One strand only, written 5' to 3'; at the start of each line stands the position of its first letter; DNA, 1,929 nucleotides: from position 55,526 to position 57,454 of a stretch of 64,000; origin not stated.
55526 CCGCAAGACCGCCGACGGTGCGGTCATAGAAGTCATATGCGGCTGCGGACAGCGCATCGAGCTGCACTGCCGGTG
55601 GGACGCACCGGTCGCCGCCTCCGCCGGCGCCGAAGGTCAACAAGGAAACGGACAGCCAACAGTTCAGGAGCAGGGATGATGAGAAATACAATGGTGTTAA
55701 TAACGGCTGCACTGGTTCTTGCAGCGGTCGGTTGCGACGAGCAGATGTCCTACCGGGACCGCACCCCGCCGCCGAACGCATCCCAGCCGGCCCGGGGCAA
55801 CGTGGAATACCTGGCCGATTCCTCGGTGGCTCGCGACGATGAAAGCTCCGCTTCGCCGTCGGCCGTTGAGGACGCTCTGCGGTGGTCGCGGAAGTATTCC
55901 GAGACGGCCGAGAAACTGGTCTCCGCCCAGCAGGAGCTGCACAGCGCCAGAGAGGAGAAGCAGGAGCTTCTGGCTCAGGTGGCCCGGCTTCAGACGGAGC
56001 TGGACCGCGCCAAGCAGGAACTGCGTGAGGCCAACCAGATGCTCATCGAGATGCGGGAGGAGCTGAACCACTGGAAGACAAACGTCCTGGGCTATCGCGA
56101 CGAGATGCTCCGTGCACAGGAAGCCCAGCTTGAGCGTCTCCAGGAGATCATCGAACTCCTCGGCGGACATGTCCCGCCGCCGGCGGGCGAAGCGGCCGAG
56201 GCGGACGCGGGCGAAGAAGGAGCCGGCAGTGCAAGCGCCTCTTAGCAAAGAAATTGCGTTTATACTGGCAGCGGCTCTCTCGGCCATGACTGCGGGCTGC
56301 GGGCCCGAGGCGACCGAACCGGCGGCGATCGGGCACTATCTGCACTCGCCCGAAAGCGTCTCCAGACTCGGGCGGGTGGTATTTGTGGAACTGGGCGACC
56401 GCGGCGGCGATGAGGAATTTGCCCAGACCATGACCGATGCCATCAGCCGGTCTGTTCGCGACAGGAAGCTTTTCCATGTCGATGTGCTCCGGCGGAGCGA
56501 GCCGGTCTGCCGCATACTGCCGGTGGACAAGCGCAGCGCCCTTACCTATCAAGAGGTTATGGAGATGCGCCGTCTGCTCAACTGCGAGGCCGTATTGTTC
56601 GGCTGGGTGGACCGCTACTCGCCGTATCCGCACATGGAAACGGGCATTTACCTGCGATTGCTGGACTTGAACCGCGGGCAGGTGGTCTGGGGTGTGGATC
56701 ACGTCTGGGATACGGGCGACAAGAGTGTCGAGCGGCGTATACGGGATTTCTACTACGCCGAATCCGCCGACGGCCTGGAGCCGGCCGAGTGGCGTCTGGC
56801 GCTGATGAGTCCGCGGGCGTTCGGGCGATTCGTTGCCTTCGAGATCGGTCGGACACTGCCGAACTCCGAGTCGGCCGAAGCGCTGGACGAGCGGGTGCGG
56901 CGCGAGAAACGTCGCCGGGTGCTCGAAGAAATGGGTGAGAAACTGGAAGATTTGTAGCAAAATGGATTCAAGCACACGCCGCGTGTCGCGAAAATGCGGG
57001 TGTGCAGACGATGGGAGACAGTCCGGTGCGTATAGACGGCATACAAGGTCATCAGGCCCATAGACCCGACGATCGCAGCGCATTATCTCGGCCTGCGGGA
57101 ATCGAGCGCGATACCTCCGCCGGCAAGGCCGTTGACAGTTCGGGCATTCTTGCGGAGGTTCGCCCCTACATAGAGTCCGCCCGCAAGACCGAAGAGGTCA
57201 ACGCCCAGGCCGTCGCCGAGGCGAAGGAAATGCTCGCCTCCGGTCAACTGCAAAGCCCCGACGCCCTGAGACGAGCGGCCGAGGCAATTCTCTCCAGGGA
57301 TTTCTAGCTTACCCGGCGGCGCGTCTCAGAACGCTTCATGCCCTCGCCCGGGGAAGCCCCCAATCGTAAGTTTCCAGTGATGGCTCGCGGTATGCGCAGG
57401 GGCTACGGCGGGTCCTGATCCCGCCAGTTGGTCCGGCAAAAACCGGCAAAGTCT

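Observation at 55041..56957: Four uncharacterised, translationally chained genes between fliA and flgM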

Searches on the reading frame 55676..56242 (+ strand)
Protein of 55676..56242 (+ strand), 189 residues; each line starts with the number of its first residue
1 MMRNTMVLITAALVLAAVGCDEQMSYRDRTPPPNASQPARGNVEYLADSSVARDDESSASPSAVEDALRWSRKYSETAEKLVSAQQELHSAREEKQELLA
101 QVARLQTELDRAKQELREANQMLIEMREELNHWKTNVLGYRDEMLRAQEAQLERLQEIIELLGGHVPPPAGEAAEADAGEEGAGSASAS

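Call 3: search_protein_families(library=pfam, proteins=[window:55676-56242:+], max_evalue=1)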
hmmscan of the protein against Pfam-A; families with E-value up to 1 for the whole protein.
window:55676-56242:+ (189 aa): 39 families (the best 25 are shown)
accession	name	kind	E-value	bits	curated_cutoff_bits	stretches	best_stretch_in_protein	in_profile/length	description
PF08614.16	ATG16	-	2.2e-06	28.5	33.7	1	54-157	64-158/200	Autophagy protein 16 (ATG16)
PF14362.11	DUF4407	-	0.0014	18.4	31.3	1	76-157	119-205/297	Domain of unknown function (DUF4407)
PF05911.16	FPP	-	0.0019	16.9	40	1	53-135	666-748/871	Filament-like plant protein, long coiled-coil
PF12795.12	MscS_porin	-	0.0038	17.3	34.4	1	77-161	83-167/238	Mechanosensitive ion channel porin domain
PF05859.17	Mis12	-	0.0054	16.9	25.7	1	73-161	113-194/231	Mis12 protein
PF20651.3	EXOC6_Sec15_N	-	0.0083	16.5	27.2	1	76-128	19-71/170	Exocyst complex component EXOC6/Sec15, N-terminal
PF05557.18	MAD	-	0.0088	14.9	30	1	62-153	72-164/661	Mitotic checkpoint protein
PF05478.16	Prominin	-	0.01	14.4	34.3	1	86-149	224-288/799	Prominin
PF02601.20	Exonuc_VII_L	-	0.012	15.6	35.9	1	74-155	142-262/315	Exonuclease VII, large subunit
PF05837.17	CENP-H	-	0.015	15.6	29.9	1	65-132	96-165/202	Centromere protein H (CENP-H)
PF05791.16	Bacillus_HBL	-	0.016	15.4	29.1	1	66-162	76-170/177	Bacillus haemolytic enterotoxin (HBL)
PF06785.16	UPF0242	-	0.022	15.3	33.5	1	75-160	78-160/194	Uncharacterised protein family (UPF0242) N-terminus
PF06009.19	Laminin_II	-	0.025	15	33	1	86-144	3-61/138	Laminin Domain II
PF10498.14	IFT57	-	0.03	13.8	40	1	72-120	275-323/360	Intra-flagellar transport protein 57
PF13166.12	AAA_13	-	0.048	12.8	36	1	69-126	413-470/713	AAA domain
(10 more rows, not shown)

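Call 4: search_protein_families(library=ncbifam, proteins=[window:55676-56242:+], max_evalue=1)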
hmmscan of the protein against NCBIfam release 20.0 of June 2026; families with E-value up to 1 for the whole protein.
window:55676-56242:+ (189 aa): 29 families (the best 25 are shown)
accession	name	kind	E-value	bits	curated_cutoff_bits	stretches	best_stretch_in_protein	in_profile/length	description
TIGR02169.1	SMC_prok_A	equivalog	6.4e-05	20.8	729.4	1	67-159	374-465/1165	chromosome segregation protein SMC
TIGR02168.1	SMC_prok_B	equivalog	7.2e-05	20.7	567.35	1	73-149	848-924/1181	chromosome segregation protein SMC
NF038350.1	taxis_HmpF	equivalog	0.0008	17.9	200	1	76-160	131-204/553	pilus motility taxis protein HmpF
TIGR03319.1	RNase_Y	equivalog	0.0018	16.9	454.35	1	76-161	59-144/514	ribonuclease Y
NF009344.0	PRK12705.1-1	equivalog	0.0018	16.9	831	1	62-159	68-171/572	hypothetical protein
NF045487.1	ASRP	equivalog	0.0025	16.5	300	1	74-158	192-271/593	archaea-specific SMC-related protein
NF002572.0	PRK02224.1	equivalog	0.0038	15.6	1087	1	53-157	315-412/888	DNA double-strand break repair ATPase Rad50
NF008438.0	PRK11281.1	equivalog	0.0054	14.5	991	1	37-158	39-164/1113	mechanosensitive channel MscK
TIGR04211.1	SH3_and_anchor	equivalog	0.0059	16.2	65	1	77-149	64-139/198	TIGR04211 family SH3 domain-containing protein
NF033930.1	pneumo_PspA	exception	0.0065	15.2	850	1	67-161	173-268/659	pneumococcal surface protein A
TIGR04320.1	Surf_Exclu_PgrA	domain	0.013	14.8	70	1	77-136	254-313/360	SEC10/PgrA surface exclusion domain-containing protein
TIGR00414.1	serS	equivalog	0.014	14.4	301.65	1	40-135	8-104/418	serine--tRNA ligase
NF038218.1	IcmG_DotF_IVB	equivalog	0.043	13.5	200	1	33-132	87-177/266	type IVB secretion system protein IcmG/DotF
NF003034.1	PRK03918.1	equivalog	0.044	11.7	700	1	77-149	163-371/878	DNA double-strand break repair ATPase Rad50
NF045780.1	TrlF_fam_ATP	equivalog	0.05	12.3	350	1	58-160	556-661/944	TrlF family AAA-like ATPase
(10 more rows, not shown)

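Call 57: search_protein_families(library=pfam, proteins=[P0208, P0210, P0211, P0213, P0214, P0216, P0219, P0222, P0225, P0226], max_evalue=0.1)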
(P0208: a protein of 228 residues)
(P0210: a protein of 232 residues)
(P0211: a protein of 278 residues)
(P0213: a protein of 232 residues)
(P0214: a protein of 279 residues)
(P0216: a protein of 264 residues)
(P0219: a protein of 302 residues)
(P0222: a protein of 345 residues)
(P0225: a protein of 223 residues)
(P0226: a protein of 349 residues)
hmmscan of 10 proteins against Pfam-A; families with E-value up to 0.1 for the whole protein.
P0208 (228 aa): 1 family
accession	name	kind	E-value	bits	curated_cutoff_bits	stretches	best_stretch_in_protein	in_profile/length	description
PF02411.20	MerT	-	0.082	13.4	32.9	0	122-151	36-65/116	MerT mercuric transport protein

P0210 (232 aa): 1 family
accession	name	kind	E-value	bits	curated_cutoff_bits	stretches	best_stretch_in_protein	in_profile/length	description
PF13036.11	LpoB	-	0.012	16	22.3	1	71-153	56-142/147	Peptidoglycan-synthase activator LpoB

P0211 (278 aa): 0 families

P0213 (232 aa): 2 families
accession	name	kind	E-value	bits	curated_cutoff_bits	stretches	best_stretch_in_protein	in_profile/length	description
PF04390.17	LptE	-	0.064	14.4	23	0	57-130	10-51/118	Lipopolysaccharide-assembly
PF11684.13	DUF3280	-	0.097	13.4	30.1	0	64-132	27-92/138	Protein of unknown function (DUF2380)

P0214 (279 aa): 0 families

P0216 (264 aa): 2 families
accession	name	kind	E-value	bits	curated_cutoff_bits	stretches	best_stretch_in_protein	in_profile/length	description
PF04052.18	TolB_N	-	0.011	16.3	22.4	1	44-94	13-63/106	TolB amino-terminal domain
PF07244.20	POTRA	-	0.043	15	21.3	0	98-125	28-58/79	Surface antigen variable number repeat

P0219 (302 aa): 2 families
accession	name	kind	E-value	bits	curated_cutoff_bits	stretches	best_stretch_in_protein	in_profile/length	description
PF04390.17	LptE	-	0.03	15.4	23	1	45-114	2-61/118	Lipopolysaccharide-assembly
PF03783.19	CsgG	-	0.038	13.7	20.8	1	52-127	27-101/210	Curli production assembly/transport component CsgG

P0222 (345 aa): 0 families

P0225 (223 aa): 3 families
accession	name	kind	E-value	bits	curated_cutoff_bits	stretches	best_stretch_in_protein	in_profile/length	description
PF17680.6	FlgO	-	0.0013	19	22.6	1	107-156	78-123/130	FlgO protein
PF03783.19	CsgG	-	0.018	14.8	20.8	0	53-128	27-101/210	Curli production assembly/transport component CsgG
PF09839.14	DUF2066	-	0.062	13.1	23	1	42-128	96-187/232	Uncharacterized protein conserved in bacteria (DUF2066)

P0226 (349 aa): 0 families

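Call 76: search_solved_structures(query=window:55676-56242:+, max_evalue=0.01)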
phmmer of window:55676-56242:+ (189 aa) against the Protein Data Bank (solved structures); distinct sequences matched with E-value up to 0.01: 0.

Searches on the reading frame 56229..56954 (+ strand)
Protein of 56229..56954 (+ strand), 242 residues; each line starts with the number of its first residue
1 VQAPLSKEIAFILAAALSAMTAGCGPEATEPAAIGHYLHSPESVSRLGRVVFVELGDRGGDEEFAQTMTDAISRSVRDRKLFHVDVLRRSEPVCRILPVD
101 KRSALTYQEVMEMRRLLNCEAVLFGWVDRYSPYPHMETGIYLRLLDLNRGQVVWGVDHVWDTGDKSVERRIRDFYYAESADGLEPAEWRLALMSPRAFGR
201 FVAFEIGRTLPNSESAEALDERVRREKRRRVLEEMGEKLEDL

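Call 3: search_protein_families(library=pfam, proteins=[window:56229-56954:+], max_evalue=1)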
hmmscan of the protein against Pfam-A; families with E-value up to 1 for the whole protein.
window:56229-56954:+ (242 aa): 0 families

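Call 4: search_protein_families(library=ncbifam, proteins=[window:56229-56954:+], max_evalue=1)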
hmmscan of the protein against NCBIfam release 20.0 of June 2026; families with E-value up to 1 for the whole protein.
window:56229-56954:+ (242 aa): 0 families

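Call 13: find_homologous_proteins(query=window:56229-56954:+, max_evalue=0.001)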
Query window:56229-56954:+ (242 aa): 43 proteins with E <= 0.001 among 1020 candidates.
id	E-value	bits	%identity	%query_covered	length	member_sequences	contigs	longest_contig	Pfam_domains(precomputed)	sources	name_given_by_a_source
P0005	1.5e-157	540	100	100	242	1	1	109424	-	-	-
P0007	1.7e-123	429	79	100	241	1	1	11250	-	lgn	-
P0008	1.6e-120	419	75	100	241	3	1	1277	-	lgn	-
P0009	5.3e-104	365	72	91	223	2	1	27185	-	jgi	jgi:hypothetical protein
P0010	4.1e-98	346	64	96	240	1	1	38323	-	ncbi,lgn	-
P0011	2.7e-85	304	67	79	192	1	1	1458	-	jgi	-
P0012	1.6e-55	207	48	78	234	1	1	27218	-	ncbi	-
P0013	3.8e-54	202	49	80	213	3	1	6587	-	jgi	-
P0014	1.3e-53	200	42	98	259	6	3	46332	-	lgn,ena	-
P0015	1.0e-52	197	47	86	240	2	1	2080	-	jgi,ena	-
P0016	1.2e-52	197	45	85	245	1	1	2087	-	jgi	jgi:hypothetical protein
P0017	1.5e-52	197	41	97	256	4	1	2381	-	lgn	-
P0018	2.5e-52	196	41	89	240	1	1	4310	-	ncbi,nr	ncbi:MAG: hypothetical protein J7M21_04185 [Planctomycetes bacterium]|nr:hypothetical protein [Planc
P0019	3.2e-52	196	47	86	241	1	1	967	-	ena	-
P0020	3.4e-52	196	47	85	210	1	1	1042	-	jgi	jgi:hypothetical protein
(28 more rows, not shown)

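Call 57: search_protein_families(library=pfam, proteins=[P0208, P0210, P0211, P0213, P0214, P0216, P0219, P0222, P0225, P0226], max_evalue=0.1)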
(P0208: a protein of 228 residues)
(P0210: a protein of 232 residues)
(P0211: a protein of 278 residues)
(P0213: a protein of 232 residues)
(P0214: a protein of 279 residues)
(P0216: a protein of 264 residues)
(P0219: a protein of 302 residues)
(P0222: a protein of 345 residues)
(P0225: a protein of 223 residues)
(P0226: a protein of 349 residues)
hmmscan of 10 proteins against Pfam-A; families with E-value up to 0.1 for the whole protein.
P0208 (228 aa): 1 family
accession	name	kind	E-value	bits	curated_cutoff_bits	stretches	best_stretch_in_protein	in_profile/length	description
PF02411.20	MerT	-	0.082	13.4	32.9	0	122-151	36-65/116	MerT mercuric transport protein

P0210 (232 aa): 1 family
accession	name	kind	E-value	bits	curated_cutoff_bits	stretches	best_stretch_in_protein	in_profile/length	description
PF13036.11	LpoB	-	0.012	16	22.3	1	71-153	56-142/147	Peptidoglycan-synthase activator LpoB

P0211 (278 aa): 0 families

P0213 (232 aa): 2 families
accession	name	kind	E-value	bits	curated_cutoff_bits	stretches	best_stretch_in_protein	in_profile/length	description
PF04390.17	LptE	-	0.064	14.4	23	0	57-130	10-51/118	Lipopolysaccharide-assembly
PF11684.13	DUF3280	-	0.097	13.4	30.1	0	64-132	27-92/138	Protein of unknown function (DUF2380)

P0214 (279 aa): 0 families

P0216 (264 aa): 2 families
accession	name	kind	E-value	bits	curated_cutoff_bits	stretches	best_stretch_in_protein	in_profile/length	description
PF04052.18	TolB_N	-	0.011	16.3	22.4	1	44-94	13-63/106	TolB amino-terminal domain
PF07244.20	POTRA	-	0.043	15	21.3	0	98-125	28-58/79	Surface antigen variable number repeat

P0219 (302 aa): 2 families
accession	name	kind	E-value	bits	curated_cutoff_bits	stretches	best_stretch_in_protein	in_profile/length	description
PF04390.17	LptE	-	0.03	15.4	23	1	45-114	2-61/118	Lipopolysaccharide-assembly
PF03783.19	CsgG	-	0.038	13.7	20.8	1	52-127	27-101/210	Curli production assembly/transport component CsgG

P0222 (345 aa): 0 families

P0225 (223 aa): 3 families
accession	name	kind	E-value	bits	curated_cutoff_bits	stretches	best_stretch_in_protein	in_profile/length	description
PF17680.6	FlgO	-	0.0013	19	22.6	1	107-156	78-123/130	FlgO protein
PF03783.19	CsgG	-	0.018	14.8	20.8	0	53-128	27-101/210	Curli production assembly/transport component CsgG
PF09839.14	DUF2066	-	0.062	13.1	23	1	42-128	96-187/232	Uncharacterized protein conserved in bacteria (DUF2066)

P0226 (349 aa): 0 families

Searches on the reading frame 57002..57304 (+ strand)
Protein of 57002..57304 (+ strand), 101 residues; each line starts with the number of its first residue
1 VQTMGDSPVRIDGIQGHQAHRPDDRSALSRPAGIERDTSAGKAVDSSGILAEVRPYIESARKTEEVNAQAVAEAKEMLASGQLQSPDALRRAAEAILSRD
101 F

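Call 3: search_protein_families(library=pfam, proteins=[window:57002-57304:+], max_evalue=1)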
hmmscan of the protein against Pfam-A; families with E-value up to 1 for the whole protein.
window:57002-57304:+ (101 aa): 0 families

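Call 4: search_protein_families(library=ncbifam, proteins=[window:57002-57304:+], max_evalue=1)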
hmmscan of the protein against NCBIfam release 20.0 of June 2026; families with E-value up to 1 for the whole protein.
window:57002-57304:+ (101 aa): 1 family
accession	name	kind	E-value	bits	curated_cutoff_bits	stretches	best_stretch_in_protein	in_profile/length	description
TIGR03824.1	FlgM_jcvi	equivalog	0.011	16.5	40.75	1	24-84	23-83/98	flagellar biosynthesis anti-sigma factor FlgM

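Call 57: search_protein_families(library=pfam, proteins=[P0208, P0210, P0211, P0213, P0214, P0216, P0219, P0222, P0225, P0226], max_evalue=0.1)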
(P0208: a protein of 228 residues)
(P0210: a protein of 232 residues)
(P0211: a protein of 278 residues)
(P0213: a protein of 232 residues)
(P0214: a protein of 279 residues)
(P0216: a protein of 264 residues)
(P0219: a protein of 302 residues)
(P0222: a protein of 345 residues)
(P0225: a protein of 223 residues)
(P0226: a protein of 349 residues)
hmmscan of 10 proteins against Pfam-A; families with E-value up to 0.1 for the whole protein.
P0208 (228 aa): 1 family
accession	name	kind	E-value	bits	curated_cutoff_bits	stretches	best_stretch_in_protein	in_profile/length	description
PF02411.20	MerT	-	0.082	13.4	32.9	0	122-151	36-65/116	MerT mercuric transport protein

P0210 (232 aa): 1 family
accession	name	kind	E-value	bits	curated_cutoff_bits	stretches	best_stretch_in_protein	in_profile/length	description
PF13036.11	LpoB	-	0.012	16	22.3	1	71-153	56-142/147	Peptidoglycan-synthase activator LpoB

P0211 (278 aa): 0 families

P0213 (232 aa): 2 families
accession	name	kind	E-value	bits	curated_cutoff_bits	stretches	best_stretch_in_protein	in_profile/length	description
PF04390.17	LptE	-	0.064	14.4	23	0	57-130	10-51/118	Lipopolysaccharide-assembly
PF11684.13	DUF3280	-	0.097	13.4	30.1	0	64-132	27-92/138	Protein of unknown function (DUF2380)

P0214 (279 aa): 0 families

P0216 (264 aa): 2 families
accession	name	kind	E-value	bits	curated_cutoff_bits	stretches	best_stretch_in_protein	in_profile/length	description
PF04052.18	TolB_N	-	0.011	16.3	22.4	1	44-94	13-63/106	TolB amino-terminal domain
PF07244.20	POTRA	-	0.043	15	21.3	0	98-125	28-58/79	Surface antigen variable number repeat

P0219 (302 aa): 2 families
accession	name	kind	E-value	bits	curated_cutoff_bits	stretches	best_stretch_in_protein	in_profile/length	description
PF04390.17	LptE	-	0.03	15.4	23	1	45-114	2-61/118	Lipopolysaccharide-assembly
PF03783.19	CsgG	-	0.038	13.7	20.8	1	52-127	27-101/210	Curli production assembly/transport component CsgG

P0222 (345 aa): 0 families

P0225 (223 aa): 3 families
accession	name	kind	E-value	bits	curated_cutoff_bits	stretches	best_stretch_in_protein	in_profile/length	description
PF17680.6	FlgO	-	0.0013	19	22.6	1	107-156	78-123/130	FlgO protein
PF03783.19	CsgG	-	0.018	14.8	20.8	0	53-128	27-101/210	Curli production assembly/transport component CsgG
PF09839.14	DUF2066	-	0.062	13.1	23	1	42-128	96-187/232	Uncharacterized protein conserved in bacteria (DUF2066)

P0226 (349 aa): 0 families
